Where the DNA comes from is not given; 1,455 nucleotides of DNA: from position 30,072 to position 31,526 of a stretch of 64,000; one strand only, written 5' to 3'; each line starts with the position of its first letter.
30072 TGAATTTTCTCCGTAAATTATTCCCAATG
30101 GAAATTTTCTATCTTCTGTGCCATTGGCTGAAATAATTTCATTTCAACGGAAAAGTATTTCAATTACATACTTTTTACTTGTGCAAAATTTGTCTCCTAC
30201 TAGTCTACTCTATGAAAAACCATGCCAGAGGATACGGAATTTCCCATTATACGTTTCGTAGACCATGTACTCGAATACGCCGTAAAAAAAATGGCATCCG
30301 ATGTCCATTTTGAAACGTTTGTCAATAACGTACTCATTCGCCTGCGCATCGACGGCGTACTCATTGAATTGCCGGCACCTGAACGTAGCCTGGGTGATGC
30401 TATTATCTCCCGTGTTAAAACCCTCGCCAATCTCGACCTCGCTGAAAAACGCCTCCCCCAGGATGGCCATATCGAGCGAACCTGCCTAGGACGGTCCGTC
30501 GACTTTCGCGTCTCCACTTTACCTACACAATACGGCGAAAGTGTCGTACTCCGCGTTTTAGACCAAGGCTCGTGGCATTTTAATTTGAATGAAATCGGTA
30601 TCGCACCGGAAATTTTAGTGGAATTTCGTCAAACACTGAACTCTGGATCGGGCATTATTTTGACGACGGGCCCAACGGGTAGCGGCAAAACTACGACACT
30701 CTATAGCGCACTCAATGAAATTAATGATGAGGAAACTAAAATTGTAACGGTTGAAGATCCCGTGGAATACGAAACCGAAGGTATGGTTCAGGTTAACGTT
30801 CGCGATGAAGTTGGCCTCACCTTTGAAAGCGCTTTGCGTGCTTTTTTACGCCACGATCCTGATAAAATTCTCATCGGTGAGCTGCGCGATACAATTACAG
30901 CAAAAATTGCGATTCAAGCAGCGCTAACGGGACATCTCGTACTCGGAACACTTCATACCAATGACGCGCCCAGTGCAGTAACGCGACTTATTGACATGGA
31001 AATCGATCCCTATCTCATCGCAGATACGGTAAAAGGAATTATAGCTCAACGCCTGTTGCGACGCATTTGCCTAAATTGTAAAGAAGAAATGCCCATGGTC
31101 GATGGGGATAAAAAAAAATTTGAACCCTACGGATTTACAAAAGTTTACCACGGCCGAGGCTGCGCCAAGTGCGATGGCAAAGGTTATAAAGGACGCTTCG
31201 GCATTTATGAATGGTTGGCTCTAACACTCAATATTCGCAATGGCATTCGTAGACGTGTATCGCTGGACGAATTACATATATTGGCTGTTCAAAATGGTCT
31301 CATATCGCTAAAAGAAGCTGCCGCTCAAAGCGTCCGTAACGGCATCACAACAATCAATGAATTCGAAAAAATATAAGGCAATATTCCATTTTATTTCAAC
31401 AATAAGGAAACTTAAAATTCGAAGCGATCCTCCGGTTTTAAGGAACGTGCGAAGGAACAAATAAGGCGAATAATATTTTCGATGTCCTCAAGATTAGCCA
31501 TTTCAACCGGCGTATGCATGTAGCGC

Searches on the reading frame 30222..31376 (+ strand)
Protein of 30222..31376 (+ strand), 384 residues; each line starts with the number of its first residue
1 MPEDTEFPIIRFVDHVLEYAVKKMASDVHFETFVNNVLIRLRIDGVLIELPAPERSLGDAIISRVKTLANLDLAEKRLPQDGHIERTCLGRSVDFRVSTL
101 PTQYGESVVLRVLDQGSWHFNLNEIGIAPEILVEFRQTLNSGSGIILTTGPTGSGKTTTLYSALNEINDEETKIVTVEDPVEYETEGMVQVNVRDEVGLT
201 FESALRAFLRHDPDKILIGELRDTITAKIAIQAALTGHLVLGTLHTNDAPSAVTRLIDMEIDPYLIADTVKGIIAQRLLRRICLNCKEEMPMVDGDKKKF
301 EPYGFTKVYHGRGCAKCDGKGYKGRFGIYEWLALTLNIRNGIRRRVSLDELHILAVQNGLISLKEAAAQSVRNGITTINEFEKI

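Call 15: find_encoding_contigs(protein=window:30222-31376:+, flank=10000, max_places=10)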
Protein window:30222-31376:+ (384 aa): 1 contig read that carries it; 1 place shown.
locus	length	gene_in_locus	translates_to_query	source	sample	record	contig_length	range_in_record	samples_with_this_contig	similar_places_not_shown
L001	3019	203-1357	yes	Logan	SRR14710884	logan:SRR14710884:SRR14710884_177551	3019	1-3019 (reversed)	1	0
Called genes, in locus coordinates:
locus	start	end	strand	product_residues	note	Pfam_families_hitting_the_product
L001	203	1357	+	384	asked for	PF00437:T2SSE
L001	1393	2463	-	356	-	PF05343:Peptidase_M42, PF01546:Peptidase_M20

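Call 31: find_related_loci(query=window:30222-31373:+, collection=metagenome_contigs, flank=10000)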
Query window:30222-31373:+ (384 aa) in metagenome_contigs; peptide patterns used: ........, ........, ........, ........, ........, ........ (x = any residue, [..] = any of these).
151 stretches matched a pattern; 20 encode a relative of the query (tblastn E <= 1e-3); 20 distinct loci.
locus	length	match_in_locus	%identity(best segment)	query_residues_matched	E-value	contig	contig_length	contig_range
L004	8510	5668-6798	51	8-380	9e-128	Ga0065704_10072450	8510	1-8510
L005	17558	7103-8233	52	8-380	5e-127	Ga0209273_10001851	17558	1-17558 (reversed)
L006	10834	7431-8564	51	8-381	3e-127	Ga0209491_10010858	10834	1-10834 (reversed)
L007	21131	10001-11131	51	8-380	7e-127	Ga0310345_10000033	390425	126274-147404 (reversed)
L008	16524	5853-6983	51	8-380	2e-126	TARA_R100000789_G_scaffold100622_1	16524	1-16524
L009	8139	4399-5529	52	8-380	3e-126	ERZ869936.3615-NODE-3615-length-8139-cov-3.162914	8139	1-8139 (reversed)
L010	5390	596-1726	52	8-380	8e-126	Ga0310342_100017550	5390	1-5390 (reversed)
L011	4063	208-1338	47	8-380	3e-117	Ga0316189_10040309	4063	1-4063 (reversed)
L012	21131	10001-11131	51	8-380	1e-127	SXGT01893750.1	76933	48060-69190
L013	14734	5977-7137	45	8-384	2e-101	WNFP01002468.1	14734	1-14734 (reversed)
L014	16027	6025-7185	45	8-384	1e-100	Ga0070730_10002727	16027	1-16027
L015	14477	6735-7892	43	8-384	1e-95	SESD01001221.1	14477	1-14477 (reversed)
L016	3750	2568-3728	41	8-384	1e-94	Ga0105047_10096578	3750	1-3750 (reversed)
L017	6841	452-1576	40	6-384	5e-91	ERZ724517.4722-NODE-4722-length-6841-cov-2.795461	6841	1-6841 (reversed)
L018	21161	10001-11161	41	8-384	4e-90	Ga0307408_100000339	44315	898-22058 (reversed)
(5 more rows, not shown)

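Call 37: search_protein_families(library=pfam, proteins=[L027:6564-7454:+, L025:8144-9712:+, L024:6934-9213:+, L024:9235-9732:+, L002:7812-9833:+], max_evalue=10)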
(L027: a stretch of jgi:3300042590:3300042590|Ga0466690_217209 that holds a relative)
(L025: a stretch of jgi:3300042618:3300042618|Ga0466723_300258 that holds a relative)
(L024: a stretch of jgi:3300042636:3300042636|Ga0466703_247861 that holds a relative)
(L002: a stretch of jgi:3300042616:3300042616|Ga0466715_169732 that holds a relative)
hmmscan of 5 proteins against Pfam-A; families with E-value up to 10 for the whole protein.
L027:6564-7454:+ (297 aa): 8 families
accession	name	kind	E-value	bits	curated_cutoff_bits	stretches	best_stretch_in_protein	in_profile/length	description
PF16046.10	FAM76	-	0.066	13.1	28.5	1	88-254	141-294/298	FAM76 protein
PF20206.4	Tra1_ring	-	0.089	10.6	27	1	73-244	86-259/1682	Tra1 HEAT repeat ring region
PF13729.12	TraF_2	-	0.11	12.2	25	1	159-221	21-83/264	F plasmid transfer operon, TraF, protein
PF25092.1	SH3_KIN17_C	-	0.14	13.1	27.9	1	198-240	15-54/57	KIN17 C-terminal SH3 domain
PF09969.14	DUF2203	-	0.24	12.6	24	1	182-263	11-89/122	Uncharacterized conserved protein (DUF2203)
PF02181.28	FH2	-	0.92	9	34.8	1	164-284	253-361/372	Formin Homology 2 Domain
PF03938.19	OmpH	-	1.1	9.9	32.4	2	80-108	69-96/141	Outer membrane protein (OmpH-like)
PF12095.13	CRR7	-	9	7.2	25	0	168-212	15-59/84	Protein CHLORORESPIRATORY REDUCTION 7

L025:8144-9712:+ (523 aa): 5 families
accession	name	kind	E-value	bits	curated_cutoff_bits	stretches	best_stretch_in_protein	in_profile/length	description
PF25092.1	SH3_KIN17_C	-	0.2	12.5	27.9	1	425-468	15-55/57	KIN17 C-terminal SH3 domain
PF16046.10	FAM76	-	0.6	9.9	28.5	1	314-481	141-294/298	FAM76 protein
PF24596.1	DUF7620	-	1.2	10.1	27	1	292-356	6-67/69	Family of unknown function (DUF7620)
PF15278.12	Sec3_C_2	-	2.3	9.1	27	1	395-439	9-52/86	Sec3 exocyst complex subunit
PF18595.6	Nuf2_DHR10-like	-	7.5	7.1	28.4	0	400-467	49-116/117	Nuf2, DHR10-like domain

L024:6934-9213:+ (760 aa): 0 families

L024:9235-9732:+ (166 aa): 5 families
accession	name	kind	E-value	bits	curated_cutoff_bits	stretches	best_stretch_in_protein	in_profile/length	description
PF09325.15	Vps5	-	0.0094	16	27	1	10-86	16-88/236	Vps5 C terminal like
PF01442.23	Apolipoprotein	-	0.026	14.7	90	1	16-90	28-102/190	Apolipoprotein A1/A4/E domain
PF10368.14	YkyA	-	0.041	14.1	28.8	1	9-108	9-107/186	Putative cell-wall binding lipoprotein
PF07544.18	Med9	-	0.067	13.7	26.9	1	30-97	9-78/80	RNA polymerase II transcription mediator complex subunit 9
PF09177.16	STX6_10_61_N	-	0.19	12.7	29.4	1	25-95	12-91/99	Syntaxin 6/10/61, N-terminal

L002:7812-9833:+ (674 aa): 5 families
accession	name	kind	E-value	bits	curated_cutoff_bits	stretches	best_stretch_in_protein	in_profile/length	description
PF12796.13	Ank_2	-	8.8e-06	26.6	27.3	1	129-192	29-82/90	Ankyrin repeats (3 copies)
PF00023.36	Ank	-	0.0048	17.6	21.1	0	170-190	2-22/33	Ankyrin repeat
PF13606.12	Ank_3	-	0.014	16.3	22.3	0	170-191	2-23/30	Ankyrin repeat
PF10133.14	CooT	-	0.097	13.4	27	1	613-658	6-48/60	CO dehydrogenase accessory protein CooT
PF13637.12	Ank_4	-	0.2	12.5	22.7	0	146-187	3-47/50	Ankyrin repeats (many copies)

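Call 82: find_related_loci(query=window:30222-31373:+, collection=genome_contigs, flank=10000)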
Query window:30222-31373:+ (384 aa) in genome_contigs; peptide patterns used: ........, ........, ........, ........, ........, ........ (x = any residue, [..] = any of these).
105 stretches matched a pattern; 40 encode a relative of the query (tblastn E <= 1e-3); 40 distinct loci.
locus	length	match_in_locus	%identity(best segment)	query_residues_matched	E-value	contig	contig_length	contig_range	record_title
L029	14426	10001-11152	92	1-384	0e+0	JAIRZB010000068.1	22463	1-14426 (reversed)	MAG: Puniceicoccales bacterium isolate Gsp477_bin70 k119_3165871, whole genome shotgun sequence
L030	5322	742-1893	91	1-384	0e+0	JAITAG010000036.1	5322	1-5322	MAG: Puniceicoccales bacterium isolate Ncb351_bin30 k119_5328066, whole genome shotgun sequence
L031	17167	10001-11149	91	1-383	0e+0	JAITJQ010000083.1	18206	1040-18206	MAG: Puniceicoccales bacterium isolate Pcl387_bin18 k119_2103272, whole genome shotgun sequence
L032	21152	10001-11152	90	1-384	0e+0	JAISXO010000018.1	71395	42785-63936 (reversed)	MAG: Puniceicoccales bacterium isolate Nc350_bin186 k119_1701157, whole genome shotgun sequence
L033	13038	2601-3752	78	1-384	0e+0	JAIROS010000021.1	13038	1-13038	MAG: Puniceicoccales bacterium isolate Cd354_bin92 k119_1631002, whole genome shotgun sequence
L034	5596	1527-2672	76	1-382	0e+0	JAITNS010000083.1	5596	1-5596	MAG: Puniceicoccales bacterium isolate Po218_bin25 k119_3053887, whole genome shotgun sequence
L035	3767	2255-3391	65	6-384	3e-175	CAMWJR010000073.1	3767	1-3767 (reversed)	MAG TPA_asm: uncultured Verrucomicrobia bacterium isolate SRR14411247_bin.11_metawrap_v1.3_MAG genome assembly, contig:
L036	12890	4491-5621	52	8-380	1e-129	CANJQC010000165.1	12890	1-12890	MAG: Planctomycetaceae bacterium isolate RH-23may17-685 genome assembly, contig: RH-23may17-C37716, whole genome shotgun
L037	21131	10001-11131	52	8-380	7e-128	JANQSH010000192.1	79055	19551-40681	MAG: Planctomycetaceae bacterium isolate IP29b_bin.91 k99_2199083, whole genome shotgun sequence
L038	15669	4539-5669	51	8-380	5e-127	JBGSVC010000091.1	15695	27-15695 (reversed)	MAG: Planctomycetaceae bacterium isolate JTS-AC448 k141_1330916, whole genome shotgun sequence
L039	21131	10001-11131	51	8-380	4e-127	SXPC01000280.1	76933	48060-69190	MAG: Planctomyces sp. isolate F1-120-MAGs242 F1-120__c893750, whole genome shotgun sequence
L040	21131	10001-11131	51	8-380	4e-127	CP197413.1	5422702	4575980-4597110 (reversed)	Planctomycetaceae bacterium SH248 chromosome, whole genome shotgun sequence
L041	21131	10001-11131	51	8-380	1e-126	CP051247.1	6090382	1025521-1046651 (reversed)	MAG: Planctomycetaceae bacterium isolate ih15 chromosome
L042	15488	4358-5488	50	8-380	3e-126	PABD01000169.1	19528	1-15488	MAG: Planctomyces sp. isolate NAT128 MHASMcontig_944063, whole genome shotgun sequence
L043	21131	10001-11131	51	8-380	2e-125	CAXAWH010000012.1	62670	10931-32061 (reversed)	MAG TPA_asm: uncultured Planctomycetaceae bacterium isolate ERR594375_binner123_Refined_23 genome assembly, contig: ERZ2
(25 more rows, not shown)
